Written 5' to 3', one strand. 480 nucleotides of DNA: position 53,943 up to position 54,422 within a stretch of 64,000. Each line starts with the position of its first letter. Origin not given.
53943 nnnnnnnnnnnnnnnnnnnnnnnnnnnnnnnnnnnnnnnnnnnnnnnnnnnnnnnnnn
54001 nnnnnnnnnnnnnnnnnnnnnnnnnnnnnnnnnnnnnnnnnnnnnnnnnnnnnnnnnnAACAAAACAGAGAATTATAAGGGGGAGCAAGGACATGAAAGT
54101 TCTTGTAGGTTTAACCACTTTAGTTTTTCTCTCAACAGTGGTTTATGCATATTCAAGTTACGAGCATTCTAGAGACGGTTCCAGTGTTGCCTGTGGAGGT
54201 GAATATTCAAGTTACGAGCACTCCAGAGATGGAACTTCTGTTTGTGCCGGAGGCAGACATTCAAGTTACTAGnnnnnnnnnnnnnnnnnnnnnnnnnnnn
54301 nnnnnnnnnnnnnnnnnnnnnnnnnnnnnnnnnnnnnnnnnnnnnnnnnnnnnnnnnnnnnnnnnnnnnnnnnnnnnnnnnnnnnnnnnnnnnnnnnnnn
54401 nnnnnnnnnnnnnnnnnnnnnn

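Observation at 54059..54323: AT-rich islet encoding a small secreted tandem-repeat peptide with foreign codon usage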

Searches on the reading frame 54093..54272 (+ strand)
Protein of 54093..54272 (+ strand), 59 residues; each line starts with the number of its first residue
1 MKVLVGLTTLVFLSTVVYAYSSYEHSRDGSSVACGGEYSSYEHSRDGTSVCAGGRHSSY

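Call 8: search_protein_families(library=pfam, proteins=[window:54093-54269:+], max_evalue=1)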
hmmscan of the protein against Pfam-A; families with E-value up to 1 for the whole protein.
window:54093-54269:+ (59 aa): 1 family
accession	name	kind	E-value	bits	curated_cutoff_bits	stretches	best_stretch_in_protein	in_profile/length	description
PF22496.1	SOR_N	-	0.52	10.9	27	1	29-37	24-32/37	Class III superoxide reductase, N-terminal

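Call 11: find_encoding_contigs(protein=window:54093-54272:+, flank=6000, max_places=10)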
Protein window:54093-54272:+ (59 aa): no gene with exactly this product is on record in the collection.

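Call 15: find_homologous_proteins(query=window:54093-54269:+, max_evalue=10)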
Query seq(59 aa) (59 aa): 6 proteins with E <= 10 among 6 candidates.
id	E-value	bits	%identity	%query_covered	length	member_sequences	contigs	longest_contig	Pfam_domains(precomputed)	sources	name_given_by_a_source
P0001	9.5e-30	118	88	98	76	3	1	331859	-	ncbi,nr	ncbi:hypothetical protein N9489_00810 [Methylophilaceae bacterium]|nr:hypothetical protein [Methylop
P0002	5.6e-24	100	58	100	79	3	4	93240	-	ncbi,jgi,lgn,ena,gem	-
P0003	4.4e-23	97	80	68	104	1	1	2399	-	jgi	-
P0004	9.6e-19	83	73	88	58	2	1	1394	-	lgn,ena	-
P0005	2.2e-16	76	74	90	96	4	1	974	-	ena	-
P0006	3.4e-9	54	76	56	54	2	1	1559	-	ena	-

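Call 18: find_encoding_contigs(protein=P0001, flank=5000, max_places=6)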
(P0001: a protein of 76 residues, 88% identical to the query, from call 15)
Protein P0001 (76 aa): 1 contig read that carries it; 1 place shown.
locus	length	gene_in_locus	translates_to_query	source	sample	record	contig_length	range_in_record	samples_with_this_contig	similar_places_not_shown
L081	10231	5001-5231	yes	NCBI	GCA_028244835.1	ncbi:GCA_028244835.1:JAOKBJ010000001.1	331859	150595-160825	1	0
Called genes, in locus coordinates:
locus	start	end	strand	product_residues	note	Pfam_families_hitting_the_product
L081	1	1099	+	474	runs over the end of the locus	PF02874:ATP-synt_ab_N, PF00006:ATP-synt_ab, PF22919:ATP-synt_VA_C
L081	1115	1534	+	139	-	PF02823:ATP-synt_DE_N, PF00401:ATP-synt_DE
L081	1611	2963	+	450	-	-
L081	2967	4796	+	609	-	PF13522:GATase_6, PF13537:GATase_7, PF01380:SIS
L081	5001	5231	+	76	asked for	-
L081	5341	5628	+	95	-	PF07508:Recombinase (weak)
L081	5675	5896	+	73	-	-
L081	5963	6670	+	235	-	PF22507:DUF6994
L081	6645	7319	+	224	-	PF03372:Exo_endo_phos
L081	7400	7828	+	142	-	-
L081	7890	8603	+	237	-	-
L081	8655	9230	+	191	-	-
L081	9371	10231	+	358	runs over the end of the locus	PF20311:DUF6607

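Call 19: find_encoding_contigs(protein=P0002, flank=5000, max_places=6)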
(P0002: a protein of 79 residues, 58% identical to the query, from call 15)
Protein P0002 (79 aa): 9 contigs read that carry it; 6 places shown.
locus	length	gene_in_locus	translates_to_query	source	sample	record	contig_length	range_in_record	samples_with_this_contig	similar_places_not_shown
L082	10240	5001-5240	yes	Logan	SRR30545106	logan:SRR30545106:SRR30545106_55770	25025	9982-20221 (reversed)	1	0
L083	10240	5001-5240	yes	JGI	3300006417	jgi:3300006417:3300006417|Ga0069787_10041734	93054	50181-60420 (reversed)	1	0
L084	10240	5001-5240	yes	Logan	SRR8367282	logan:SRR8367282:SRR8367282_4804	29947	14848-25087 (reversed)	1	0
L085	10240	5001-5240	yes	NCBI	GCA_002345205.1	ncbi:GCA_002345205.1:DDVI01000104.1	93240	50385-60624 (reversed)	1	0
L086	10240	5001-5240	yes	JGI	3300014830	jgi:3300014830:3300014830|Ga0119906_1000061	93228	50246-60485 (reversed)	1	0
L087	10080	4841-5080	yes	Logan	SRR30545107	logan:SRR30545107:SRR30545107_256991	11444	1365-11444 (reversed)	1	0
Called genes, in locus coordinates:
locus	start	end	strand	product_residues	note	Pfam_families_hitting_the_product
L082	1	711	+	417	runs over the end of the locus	PF06123:CreD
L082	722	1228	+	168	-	-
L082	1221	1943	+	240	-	PF00072:Response_reg, PF00486:Trans_reg_C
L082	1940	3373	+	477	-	PF00512:HisKA, PF02518:HATPase_c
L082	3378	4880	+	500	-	-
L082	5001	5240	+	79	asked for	-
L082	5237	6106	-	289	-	PF00849:PseudoU_synth_2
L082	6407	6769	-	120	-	PF04828:GFA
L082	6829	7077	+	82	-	PF11160:Hva1_TUDOR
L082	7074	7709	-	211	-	-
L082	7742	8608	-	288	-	-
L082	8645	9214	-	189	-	-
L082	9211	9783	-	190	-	-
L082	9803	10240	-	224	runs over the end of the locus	PF07238:PilZ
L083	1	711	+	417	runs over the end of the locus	PF06123:CreD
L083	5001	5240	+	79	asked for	-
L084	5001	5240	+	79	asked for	-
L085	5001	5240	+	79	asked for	-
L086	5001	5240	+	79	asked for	-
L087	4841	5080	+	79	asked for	-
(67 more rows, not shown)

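Call 23: search_protein_representatives(protein=window:54093-54269:+)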
Query: 59 residues. Proteins with E-value up to 0.001 (for the whole library): 64; up to 1e-10: 31; up to 1e-30: 3. The best 64 are listed.
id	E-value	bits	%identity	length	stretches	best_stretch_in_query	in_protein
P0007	4.9e-44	160.9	71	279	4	20-59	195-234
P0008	1.1e-32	125.4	60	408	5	20-59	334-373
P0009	2.7e-32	124.2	64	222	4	20-59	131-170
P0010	1.7e-28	112.4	64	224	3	20-59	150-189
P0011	5.7e-28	110.7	49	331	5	16-59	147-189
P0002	1.8e-24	99.8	66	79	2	12-59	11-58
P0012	1.2e-23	97.2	56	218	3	20-58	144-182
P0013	1.9e-23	96.6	54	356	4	20-58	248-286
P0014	3.1e-23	95.9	64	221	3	20-59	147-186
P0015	8.1e-22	91.5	58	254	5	20-56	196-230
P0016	1.2e-21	90.9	50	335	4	20-57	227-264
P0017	3.3e-21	89.6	63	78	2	2-59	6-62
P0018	5.6e-20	85.7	63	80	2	20-59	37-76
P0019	7.2e-20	85.4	61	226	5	20-58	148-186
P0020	2.9e-18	80.4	68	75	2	7-58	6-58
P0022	1.6e-15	71.8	61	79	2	9-59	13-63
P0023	1.7e-15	71.7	62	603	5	20-59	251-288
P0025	2.2e-13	65.1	50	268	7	28-57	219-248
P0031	2.7e-12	61.7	59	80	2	4-58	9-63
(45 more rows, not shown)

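Call 25: search_protein_families(library=pfam, proteins=[P0007, P0008, P0009, P0011, P0013, P0023, P0001, P0002, P0025], max_evalue=0.1)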
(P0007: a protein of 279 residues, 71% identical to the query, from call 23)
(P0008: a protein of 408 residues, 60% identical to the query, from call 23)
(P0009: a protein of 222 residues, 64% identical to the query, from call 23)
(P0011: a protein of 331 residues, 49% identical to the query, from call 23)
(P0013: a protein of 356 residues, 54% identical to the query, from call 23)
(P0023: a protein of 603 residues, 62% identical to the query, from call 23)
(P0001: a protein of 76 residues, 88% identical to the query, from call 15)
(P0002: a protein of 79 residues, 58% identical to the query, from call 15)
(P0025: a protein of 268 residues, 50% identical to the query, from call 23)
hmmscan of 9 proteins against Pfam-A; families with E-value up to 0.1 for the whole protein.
P0007 (279 aa): 2 families
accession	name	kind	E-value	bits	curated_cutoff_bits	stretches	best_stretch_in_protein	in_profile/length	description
PF07437.17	YfaZ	-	0.013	15.6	23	0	130-178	57-104/180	YfaZ precursor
PF13773.12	DUF4170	-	0.031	14.7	25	0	192-218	7-35/60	Domain of unknown function (DUF4170)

P0008 (408 aa): 2 families
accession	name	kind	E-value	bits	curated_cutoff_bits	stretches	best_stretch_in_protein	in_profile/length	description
PF25744.1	T4_Y13H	-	0.052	13.9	27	0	132-167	5-40/61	Bacteriophage T4 Y13H protein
PF15959.10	DUF4762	-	0.057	13.8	27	0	221-255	15-48/61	Domain of unknown function (DUF4762)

P0009 (222 aa): 2 families
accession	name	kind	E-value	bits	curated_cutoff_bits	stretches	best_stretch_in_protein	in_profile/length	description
PF13511.11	DUF4124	-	8.3e-06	26.4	22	1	12-51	2-40/56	Domain of unknown function (DUF4124)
PF07634.16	RtxA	-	0.00015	22.3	20.8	0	127-144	1-18/18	RtxA repeat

P0011 (331 aa): 0 families

P0013 (356 aa): 0 families

P0023 (603 aa): 1 family
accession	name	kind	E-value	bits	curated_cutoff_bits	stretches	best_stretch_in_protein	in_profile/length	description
PF07954.16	DUF1689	-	0.069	13.9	25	0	50-130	53-135/148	Protein of unknown function (DUF1689)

P0001 (76 aa): 0 families

P0002 (79 aa): 3 families
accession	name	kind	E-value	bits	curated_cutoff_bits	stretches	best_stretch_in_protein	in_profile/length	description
PF13540.12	RCC1_2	-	0.039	14.2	22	0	47-71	2-25/30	Regulator of chromosome condensation (RCC1) repeat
PF05522.16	Metallothio_6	-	0.07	14.1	23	0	25-52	8-37/65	Metallothionein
PF13765.14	PRY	-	0.085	12.9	27.5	0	25-42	15-32/49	SPRY-associated domain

P0025 (268 aa): 0 families

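Call 42: search_protein_families(library=ncbifam, proteins=[P0001, P0002, P0020, P0007, P0009, P0012, window:54093-54269:+], max_evalue=1)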
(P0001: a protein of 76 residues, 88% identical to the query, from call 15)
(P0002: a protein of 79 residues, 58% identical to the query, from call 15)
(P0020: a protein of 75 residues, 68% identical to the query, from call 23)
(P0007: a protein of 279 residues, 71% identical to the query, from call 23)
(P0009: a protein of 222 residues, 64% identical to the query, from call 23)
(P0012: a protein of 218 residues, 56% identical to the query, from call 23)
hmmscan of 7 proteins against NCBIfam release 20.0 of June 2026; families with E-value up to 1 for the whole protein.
P0001 (76 aa): 1 family
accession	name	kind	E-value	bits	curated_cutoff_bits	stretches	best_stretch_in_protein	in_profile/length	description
NF033801.3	NprX_fam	subfamily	0.049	13.5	33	1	1-23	1-25/42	NprX family peptide pheromone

P0002 (79 aa): 0 families

P0020 (75 aa): 0 families

P0007 (279 aa): 0 families

P0009 (222 aa): 0 families

P0012 (218 aa): 1 family
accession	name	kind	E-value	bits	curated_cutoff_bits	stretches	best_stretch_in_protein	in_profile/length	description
NF009097.0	PRK12438.1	subfamily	0.89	7.3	1254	0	11-89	898-977/991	hypothetical protein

window:54093-54269:+ (59 aa): 0 families

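Call 43: search_protein_families(library=phrogs, proteins=[P0001, P0002, P0020, P0007, P0009, P0012, window:54093-54269:+], max_evalue=1)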
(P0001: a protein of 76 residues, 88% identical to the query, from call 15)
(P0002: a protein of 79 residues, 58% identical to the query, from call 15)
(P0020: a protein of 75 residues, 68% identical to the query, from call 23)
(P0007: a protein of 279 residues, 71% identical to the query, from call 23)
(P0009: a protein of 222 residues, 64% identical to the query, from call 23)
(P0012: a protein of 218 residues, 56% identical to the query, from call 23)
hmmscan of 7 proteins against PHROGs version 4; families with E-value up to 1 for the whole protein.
P0001 (76 aa): 4 families
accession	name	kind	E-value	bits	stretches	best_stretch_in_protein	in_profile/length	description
phrog_22441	-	unknown function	7.7e-05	23.6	1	16-32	19-35/50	-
phrog_36135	-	unknown function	0.083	14.1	1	10-48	5-43/77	-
phrog_14272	-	unknown function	0.39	11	1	1-46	1-45/231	-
phrog_10094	-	unknown function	0.59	11.4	0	11-33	47-69/88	-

P0002 (79 aa): 1 family
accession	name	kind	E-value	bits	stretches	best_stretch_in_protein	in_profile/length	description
phrog_36363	-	unknown function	0.016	15.9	1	30-49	15-34/43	-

P0020 (75 aa): 4 families
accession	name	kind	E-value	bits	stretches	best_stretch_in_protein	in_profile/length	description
phrog_28696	-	unknown function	0.05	14.8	0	31-54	72-93/102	-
phrog_23265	-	unknown function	0.14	12.4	1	21-73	115-168/222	-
phrog_17434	-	unknown function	0.22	12.4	0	22-28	25-31/39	-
phrog_13594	-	unknown function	0.9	10.9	0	35-64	26-55/66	-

P0007 (279 aa): 3 families
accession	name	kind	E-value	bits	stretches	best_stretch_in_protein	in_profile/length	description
phrog_5598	-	unknown function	0.0084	16.9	0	181-207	8-33/73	-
phrog_36363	-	unknown function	0.03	15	0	137-153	18-34/43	-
phrog_27263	-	unknown function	0.41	12.2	0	123-135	94-106/113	-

P0009 (222 aa): 3 families
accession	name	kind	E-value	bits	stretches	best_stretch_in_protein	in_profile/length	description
phrog_8507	-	unknown function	0.0059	18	0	114-143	18-47/93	-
phrog_7381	-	unknown function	0.22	12.6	0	43-129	95-176/231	-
phrog_26568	-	unknown function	0.52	10.1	0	114-153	377-414/438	-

P0012 (218 aa): 6 families
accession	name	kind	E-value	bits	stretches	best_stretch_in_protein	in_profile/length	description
phrog_8575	-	unknown function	0.033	15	0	188-211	40-65/77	-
phrog_3641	-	unknown function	0.043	15.1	0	12-35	9-32/69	-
phrog_976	-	head and packaging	0.082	13.2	1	30-97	213-280/415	head maturation protease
phrog_32657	-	unknown function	0.12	13.5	1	105-133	31-59/75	-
phrog_24312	-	unknown function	0.23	11.4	1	50-101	340-389/496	-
phrog_17357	-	unknown function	0.44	11.4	0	182-206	14-38/74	-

window:54093-54269:+ (59 aa): 2 families
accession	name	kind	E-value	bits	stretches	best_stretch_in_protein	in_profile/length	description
phrog_22441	-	unknown function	0.088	13.8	0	15-31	19-35/50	-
phrog_36135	-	unknown function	0.15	13.3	1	8-46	4-42/77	-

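Call 46: find_related_loci(query=P0001, collection=viral_contigs, flank=5000)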
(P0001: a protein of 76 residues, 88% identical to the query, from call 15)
Query P0001 (76 aa) in viral_contigs; peptide patterns used: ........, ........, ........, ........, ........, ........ (x = any residue, [..] = any of these).
75 stretches matched a pattern, but none encodes a relative of the query by tblastn (E <= 1e-3).

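Call 47: find_encoding_contigs(protein=P0004, flank=3000, max_places=4)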
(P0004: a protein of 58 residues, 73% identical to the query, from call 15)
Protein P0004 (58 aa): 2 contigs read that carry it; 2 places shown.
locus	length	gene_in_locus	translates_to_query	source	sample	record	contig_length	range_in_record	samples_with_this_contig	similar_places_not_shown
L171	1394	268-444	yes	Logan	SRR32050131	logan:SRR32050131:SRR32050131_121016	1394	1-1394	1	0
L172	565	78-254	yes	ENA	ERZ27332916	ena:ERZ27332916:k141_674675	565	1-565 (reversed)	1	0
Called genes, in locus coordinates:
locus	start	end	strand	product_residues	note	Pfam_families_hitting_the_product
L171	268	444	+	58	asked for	-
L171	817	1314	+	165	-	-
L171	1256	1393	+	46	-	?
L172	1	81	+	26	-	?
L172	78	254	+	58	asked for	-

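Call 48: find_encoding_contigs(protein=P0003, flank=3000, max_places=4)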
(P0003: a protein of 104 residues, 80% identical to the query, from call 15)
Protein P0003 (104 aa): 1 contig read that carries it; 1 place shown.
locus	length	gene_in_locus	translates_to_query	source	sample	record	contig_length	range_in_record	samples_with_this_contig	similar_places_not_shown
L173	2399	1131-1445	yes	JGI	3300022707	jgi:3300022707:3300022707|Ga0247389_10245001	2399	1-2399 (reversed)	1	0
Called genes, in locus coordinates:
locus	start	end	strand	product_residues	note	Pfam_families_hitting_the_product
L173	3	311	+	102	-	?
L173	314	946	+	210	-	PF11536:DUF3226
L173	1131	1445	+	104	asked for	-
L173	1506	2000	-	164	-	PF00239:Resolvase, PF02796:HTH_7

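Call 50: predict_structure(alignment_id=A2)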
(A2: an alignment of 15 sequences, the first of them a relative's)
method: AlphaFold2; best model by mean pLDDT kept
length: 76 residues; sequences in the alignment: 15
mean_pLDDT: 73.6   pTM: 0.54
mean pLDDT of the five models: 73.6, 51.5, 49.7, 48.1, 47.2
residues with pLDDT >= 90: 6; 70-90: 42; 50-70: 25; < 50: 3
segments of 3 or more residues with pLDDT < 50: 18-20
pLDDT, mean of each block of 10 residues (from residue 1): 56 52 78 78 88 79 89 65
secondary structure, 60 per line:
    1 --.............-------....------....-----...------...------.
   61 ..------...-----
elements in order: H3-15 E23-26 E33-36 E42-44 E51-53 E60-62 E69-71

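Call 54: fold_search(model_id=the predicted structure, library=pdb)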
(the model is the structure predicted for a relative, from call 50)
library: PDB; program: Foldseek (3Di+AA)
matches with E <= 10: 2; with E <= 0.001: 0
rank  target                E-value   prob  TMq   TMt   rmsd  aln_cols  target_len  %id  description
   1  8qe8_A                5.7e+00  0.04  0.22  0.07   8.4        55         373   22  Structure of the non-canonical CTLH E3 substrate receptor WDR26 bound to NMNAT1 substrate (released 2024-05-15)
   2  5hhd_C                8.7e+00  0.05  0.21  0.23   2.4        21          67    0  Crystal Structure of Chemically Synthesized Heterochiral {RFX037 plus VEGF-A} Protein Complex in space group P21 (released 2016-03-09)

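Call 71: list_cluster_members(proteins=[P0002, P0007, P0009, P0010, P0012, P0017, P0020, P0022, P0031, P0018])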
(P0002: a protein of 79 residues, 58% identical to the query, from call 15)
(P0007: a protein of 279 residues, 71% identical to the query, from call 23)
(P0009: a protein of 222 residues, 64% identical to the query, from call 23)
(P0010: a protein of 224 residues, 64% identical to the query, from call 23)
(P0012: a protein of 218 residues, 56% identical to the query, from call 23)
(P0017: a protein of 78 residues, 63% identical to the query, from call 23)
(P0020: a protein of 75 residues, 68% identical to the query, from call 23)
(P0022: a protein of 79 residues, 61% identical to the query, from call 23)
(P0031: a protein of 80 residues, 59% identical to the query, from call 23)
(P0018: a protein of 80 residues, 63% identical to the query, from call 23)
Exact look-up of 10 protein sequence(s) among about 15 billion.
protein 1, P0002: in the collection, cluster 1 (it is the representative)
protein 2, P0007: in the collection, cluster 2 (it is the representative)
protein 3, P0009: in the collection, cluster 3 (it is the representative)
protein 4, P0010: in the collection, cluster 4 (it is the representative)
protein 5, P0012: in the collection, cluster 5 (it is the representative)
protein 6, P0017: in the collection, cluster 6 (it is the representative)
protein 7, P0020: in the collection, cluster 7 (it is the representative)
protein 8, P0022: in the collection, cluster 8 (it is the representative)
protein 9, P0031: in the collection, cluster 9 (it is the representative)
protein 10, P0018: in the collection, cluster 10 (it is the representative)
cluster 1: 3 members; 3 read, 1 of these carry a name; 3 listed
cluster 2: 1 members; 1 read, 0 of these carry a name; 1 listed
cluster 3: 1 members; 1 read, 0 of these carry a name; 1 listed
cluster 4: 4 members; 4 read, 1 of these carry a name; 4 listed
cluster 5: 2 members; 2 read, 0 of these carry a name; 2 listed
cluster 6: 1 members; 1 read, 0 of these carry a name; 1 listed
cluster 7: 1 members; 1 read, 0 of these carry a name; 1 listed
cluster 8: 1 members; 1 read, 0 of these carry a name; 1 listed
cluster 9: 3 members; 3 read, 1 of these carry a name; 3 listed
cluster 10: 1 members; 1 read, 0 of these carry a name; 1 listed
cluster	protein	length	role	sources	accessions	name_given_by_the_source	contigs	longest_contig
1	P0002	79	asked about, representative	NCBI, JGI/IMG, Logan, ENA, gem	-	-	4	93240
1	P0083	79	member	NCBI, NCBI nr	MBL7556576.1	MAG: hypothetical protein JNM24_12220 [Bdellovibrionaceae bacterium] | hypothetical protein [Pseudobdellovibrionaceae bacterium]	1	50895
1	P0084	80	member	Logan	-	-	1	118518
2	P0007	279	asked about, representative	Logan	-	-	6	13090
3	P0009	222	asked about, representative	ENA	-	-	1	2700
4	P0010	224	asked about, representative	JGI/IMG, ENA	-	hypothetical protein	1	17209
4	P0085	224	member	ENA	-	-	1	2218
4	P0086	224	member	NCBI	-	-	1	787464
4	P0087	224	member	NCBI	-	-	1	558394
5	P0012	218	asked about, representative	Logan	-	-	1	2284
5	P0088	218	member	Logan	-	-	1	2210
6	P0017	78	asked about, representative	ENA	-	-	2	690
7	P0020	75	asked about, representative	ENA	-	-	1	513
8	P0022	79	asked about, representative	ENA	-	-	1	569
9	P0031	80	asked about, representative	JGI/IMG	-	hypothetical protein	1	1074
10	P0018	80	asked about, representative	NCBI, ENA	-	-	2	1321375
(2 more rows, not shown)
